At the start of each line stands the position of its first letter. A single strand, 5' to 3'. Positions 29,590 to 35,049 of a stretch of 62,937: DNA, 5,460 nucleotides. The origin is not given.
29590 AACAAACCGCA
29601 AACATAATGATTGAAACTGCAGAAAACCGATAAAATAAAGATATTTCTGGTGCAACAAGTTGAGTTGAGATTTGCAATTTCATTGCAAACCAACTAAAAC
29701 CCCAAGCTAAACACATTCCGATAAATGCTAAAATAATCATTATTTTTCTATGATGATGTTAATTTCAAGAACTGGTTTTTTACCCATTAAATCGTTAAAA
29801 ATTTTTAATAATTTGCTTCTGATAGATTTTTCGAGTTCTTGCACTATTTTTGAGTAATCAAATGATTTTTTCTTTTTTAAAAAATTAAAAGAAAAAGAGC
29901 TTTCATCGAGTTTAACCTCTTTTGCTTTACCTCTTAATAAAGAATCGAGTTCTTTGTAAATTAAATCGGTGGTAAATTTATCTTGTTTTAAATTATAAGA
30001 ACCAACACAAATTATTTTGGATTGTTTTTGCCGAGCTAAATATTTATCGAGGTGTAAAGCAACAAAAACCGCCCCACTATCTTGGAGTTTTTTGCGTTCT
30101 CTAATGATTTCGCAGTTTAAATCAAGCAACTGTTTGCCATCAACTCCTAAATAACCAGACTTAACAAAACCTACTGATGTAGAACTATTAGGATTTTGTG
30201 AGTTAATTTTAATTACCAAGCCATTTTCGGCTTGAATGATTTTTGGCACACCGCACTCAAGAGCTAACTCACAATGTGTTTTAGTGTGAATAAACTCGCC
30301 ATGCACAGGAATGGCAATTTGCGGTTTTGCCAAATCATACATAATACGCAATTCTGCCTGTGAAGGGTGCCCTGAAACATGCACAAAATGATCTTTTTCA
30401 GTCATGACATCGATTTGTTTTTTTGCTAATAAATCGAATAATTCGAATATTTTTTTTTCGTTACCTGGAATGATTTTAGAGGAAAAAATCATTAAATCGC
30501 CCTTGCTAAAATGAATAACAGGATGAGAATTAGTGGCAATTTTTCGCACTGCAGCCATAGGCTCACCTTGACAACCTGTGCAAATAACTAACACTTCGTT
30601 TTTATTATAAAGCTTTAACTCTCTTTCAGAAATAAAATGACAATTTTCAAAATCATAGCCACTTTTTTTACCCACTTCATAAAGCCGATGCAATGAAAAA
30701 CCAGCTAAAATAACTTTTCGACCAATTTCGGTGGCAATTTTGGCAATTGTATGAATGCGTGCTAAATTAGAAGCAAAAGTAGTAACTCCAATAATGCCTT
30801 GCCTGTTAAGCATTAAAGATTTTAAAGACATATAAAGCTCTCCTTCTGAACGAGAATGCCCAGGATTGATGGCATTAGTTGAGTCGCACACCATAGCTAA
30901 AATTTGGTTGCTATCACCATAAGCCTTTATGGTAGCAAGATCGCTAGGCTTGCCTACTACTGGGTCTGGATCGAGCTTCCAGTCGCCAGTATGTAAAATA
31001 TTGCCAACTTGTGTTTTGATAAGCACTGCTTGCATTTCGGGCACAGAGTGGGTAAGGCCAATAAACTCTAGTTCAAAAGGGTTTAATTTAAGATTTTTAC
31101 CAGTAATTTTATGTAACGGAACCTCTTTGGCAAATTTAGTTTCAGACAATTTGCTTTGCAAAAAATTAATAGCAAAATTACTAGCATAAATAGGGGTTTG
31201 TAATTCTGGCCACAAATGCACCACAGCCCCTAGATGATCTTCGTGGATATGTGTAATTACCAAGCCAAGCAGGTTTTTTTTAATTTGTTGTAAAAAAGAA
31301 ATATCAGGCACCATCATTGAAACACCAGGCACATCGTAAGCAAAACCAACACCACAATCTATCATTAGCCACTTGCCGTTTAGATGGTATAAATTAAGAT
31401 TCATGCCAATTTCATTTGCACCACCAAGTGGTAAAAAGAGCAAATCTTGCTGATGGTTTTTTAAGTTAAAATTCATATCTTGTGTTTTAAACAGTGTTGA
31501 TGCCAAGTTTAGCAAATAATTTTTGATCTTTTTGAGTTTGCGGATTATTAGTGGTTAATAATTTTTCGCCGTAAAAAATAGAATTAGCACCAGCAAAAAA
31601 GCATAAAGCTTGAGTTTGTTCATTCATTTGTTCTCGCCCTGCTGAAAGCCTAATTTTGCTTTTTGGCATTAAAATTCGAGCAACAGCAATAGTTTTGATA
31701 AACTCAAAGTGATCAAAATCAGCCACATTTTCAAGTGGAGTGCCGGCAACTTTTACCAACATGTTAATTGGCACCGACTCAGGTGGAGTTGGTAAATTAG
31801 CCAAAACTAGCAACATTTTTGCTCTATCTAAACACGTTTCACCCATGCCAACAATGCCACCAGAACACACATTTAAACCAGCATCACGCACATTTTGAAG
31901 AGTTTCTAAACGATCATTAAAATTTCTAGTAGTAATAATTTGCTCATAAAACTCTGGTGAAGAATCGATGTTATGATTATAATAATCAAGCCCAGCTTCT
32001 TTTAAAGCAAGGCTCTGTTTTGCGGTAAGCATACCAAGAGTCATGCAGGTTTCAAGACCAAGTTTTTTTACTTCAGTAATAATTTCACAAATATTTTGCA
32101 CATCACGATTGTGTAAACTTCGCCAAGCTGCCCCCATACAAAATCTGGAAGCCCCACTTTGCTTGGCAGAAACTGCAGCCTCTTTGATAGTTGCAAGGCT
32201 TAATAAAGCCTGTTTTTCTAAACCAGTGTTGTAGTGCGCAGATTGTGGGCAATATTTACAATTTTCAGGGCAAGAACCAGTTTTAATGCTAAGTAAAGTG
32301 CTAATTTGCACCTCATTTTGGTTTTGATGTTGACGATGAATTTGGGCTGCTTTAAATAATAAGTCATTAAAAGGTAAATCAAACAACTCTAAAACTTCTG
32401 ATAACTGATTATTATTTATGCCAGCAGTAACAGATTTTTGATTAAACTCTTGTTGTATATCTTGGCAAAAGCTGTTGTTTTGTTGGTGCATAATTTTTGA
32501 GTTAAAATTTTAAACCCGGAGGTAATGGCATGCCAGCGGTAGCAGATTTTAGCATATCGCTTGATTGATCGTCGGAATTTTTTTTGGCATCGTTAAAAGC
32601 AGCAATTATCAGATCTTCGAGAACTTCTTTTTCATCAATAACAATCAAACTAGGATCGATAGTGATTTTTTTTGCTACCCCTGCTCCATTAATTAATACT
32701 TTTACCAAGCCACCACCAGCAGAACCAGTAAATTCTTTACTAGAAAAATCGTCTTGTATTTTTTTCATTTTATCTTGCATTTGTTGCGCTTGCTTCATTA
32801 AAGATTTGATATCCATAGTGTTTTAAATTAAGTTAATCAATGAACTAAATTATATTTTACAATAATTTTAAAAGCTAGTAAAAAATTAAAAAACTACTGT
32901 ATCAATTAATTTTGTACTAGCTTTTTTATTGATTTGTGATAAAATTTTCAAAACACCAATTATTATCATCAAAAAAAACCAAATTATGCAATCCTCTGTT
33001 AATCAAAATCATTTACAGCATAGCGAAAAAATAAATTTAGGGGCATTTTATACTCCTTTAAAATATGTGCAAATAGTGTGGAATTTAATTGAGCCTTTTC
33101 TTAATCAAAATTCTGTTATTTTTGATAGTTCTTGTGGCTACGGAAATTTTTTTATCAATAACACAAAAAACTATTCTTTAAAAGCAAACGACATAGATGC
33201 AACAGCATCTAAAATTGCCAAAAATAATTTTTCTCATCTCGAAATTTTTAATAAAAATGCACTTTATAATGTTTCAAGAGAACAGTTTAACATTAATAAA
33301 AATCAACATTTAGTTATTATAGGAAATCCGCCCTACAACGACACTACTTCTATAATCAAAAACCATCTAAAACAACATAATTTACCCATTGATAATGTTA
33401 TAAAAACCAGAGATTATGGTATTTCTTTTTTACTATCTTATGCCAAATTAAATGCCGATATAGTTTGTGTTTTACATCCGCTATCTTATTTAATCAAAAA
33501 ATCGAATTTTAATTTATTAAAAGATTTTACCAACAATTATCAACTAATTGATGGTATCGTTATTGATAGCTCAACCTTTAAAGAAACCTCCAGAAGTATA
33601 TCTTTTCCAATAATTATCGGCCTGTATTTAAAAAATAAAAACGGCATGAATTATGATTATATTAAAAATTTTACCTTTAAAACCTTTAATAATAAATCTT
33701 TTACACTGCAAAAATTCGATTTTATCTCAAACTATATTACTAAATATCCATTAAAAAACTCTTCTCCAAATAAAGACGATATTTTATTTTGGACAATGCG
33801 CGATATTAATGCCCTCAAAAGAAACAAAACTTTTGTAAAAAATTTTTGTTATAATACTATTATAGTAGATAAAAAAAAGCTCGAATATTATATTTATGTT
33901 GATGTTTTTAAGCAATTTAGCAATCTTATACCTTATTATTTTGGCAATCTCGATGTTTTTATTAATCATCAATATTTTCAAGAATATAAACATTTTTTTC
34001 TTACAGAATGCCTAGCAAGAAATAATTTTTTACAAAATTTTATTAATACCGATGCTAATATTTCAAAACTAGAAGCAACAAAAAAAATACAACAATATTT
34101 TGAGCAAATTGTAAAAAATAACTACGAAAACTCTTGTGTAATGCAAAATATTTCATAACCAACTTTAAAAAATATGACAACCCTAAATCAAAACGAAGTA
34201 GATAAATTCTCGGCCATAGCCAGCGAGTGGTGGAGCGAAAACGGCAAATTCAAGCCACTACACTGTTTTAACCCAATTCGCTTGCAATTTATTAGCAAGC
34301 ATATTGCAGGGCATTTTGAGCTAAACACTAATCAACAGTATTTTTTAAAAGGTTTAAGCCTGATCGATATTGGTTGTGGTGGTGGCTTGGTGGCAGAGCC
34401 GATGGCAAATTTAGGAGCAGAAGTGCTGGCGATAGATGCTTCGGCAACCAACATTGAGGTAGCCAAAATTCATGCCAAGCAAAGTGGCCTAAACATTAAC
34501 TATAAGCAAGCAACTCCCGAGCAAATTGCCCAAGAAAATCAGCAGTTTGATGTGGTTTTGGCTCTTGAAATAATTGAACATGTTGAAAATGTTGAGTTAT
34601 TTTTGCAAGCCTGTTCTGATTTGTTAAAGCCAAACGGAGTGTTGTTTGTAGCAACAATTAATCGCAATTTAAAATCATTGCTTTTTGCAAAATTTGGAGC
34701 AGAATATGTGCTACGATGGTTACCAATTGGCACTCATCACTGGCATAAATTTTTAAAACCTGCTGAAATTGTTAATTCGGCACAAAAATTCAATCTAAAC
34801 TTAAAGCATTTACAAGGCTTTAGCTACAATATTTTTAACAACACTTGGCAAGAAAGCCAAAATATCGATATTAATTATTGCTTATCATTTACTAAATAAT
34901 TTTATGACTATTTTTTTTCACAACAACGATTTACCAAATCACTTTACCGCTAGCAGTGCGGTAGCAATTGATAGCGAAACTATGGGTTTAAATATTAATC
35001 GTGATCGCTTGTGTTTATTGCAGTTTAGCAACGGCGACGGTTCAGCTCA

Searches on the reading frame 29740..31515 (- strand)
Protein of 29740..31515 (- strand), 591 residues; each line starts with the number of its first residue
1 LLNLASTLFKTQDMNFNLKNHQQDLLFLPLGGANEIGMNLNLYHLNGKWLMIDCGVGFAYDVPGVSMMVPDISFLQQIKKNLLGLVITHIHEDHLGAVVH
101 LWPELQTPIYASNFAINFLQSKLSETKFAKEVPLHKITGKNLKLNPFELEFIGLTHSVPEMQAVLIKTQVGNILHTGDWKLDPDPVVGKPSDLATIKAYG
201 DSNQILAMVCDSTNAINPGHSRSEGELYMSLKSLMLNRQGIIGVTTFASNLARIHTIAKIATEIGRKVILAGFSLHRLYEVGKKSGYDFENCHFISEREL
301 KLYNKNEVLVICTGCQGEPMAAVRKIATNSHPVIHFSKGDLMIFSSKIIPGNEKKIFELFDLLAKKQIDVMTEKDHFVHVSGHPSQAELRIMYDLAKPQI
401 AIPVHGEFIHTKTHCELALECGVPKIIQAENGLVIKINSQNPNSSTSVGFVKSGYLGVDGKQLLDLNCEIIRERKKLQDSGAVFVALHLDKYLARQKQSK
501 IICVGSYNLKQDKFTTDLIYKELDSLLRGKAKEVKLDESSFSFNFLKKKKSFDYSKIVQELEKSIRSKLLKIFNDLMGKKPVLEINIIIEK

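Call 26: search_protein_families(library=pfam, proteins=[window:29740-31515:-], max_evalue=0.00001)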
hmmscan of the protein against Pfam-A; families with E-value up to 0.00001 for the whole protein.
window:29740-31515:- (591 aa): 4 families
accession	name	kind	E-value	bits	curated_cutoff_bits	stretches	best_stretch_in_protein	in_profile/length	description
PF22505.1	RNase_J_b_CASP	-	9.7e-35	119.5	27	1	242-361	4-124/126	Ribonuclease J, beta-CASP domain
PF07521.17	RMMBL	-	2.4e-08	34.3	21.6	1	368-420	2-55/63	Zn-dependent metallo-hydrolase RNA specificity domain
PF00753.33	Lactamase_B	-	7.4e-07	29.7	22.7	1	45-131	13-93/196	Metallo-beta-lactamase superfamily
PF12706.13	Lactamase_B_2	-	1.9e-06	28.1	27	1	49-203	2-171/200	Beta-lactamase superfamily domain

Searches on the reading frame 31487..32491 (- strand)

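Call 26: search_protein_families(library=pfam, proteins=[window:31487-32491:-], max_evalue=0.00001)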
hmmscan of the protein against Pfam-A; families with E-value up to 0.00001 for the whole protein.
window:31487-32491:- (334 aa): 2 families
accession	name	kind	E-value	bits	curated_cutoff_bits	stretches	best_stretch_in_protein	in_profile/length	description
PF06968.18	BATS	-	5.6e-30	103.8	22.2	1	241-331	1-87/88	Biotin and Thiamin Synthesis associated domain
PF04055.27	Radical_SAM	-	5.5e-21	75.9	29.5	1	70-218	3-154/166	Radical SAM superfamily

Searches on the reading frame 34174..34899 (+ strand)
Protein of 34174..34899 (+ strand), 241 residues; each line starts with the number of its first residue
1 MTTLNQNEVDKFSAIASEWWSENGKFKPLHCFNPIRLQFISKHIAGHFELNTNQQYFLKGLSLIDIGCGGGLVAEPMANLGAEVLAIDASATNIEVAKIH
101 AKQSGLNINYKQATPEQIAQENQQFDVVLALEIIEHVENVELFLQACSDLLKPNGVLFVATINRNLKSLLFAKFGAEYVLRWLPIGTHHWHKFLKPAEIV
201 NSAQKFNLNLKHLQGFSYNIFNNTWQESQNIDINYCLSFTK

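Call 61: search_protein_families(library=pfam, proteins=[window:34174-34899:+], max_evalue=0.0001)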
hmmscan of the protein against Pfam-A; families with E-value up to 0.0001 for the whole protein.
window:34174-34899:+ (241 aa): 10 families
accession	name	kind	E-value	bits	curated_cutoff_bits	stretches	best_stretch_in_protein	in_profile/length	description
PF08241.18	Methyltransf_11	-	3.1e-22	79.5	21.2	1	64-159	1-95/95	Methyltransferase domain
PF13489.12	Methyltransf_23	-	9.8e-22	77.9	27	1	57-212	20-163/164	Methyltransferase domain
PF13649.12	Methyltransf_25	-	7e-19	68.7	27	1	64-155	2-97/97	Methyltransferase domain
PF13847.12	Methyltransf_31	-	6.8e-18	65.2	27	1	59-169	3-125/145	Methyltransferase domain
PF08242.18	Methyltransf_12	-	2.3e-17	63.9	30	1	64-157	1-98/98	Methyltransferase domain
PF02353.26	CMAS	-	1.3e-11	44.8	27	1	58-173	61-178/273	Mycolic acid cyclopropane synthetase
PF06325.19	PrmA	-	1.6e-08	34.8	22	1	50-161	152-260/296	Ribosomal protein L11 methyltransferase (PrmA)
PF05175.20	MTS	-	1.1e-06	28.8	23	1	62-175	34-155/170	Methyltransferase small domain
PF05219.18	DREV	-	1.8e-05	24.4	26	1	59-161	94-188/265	DREV methyltransferase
PF01209.24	Ubie_methyltran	-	7.4e-05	22.6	20.1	1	58-170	46-162/233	ubiE/COQ5 methyltransferase family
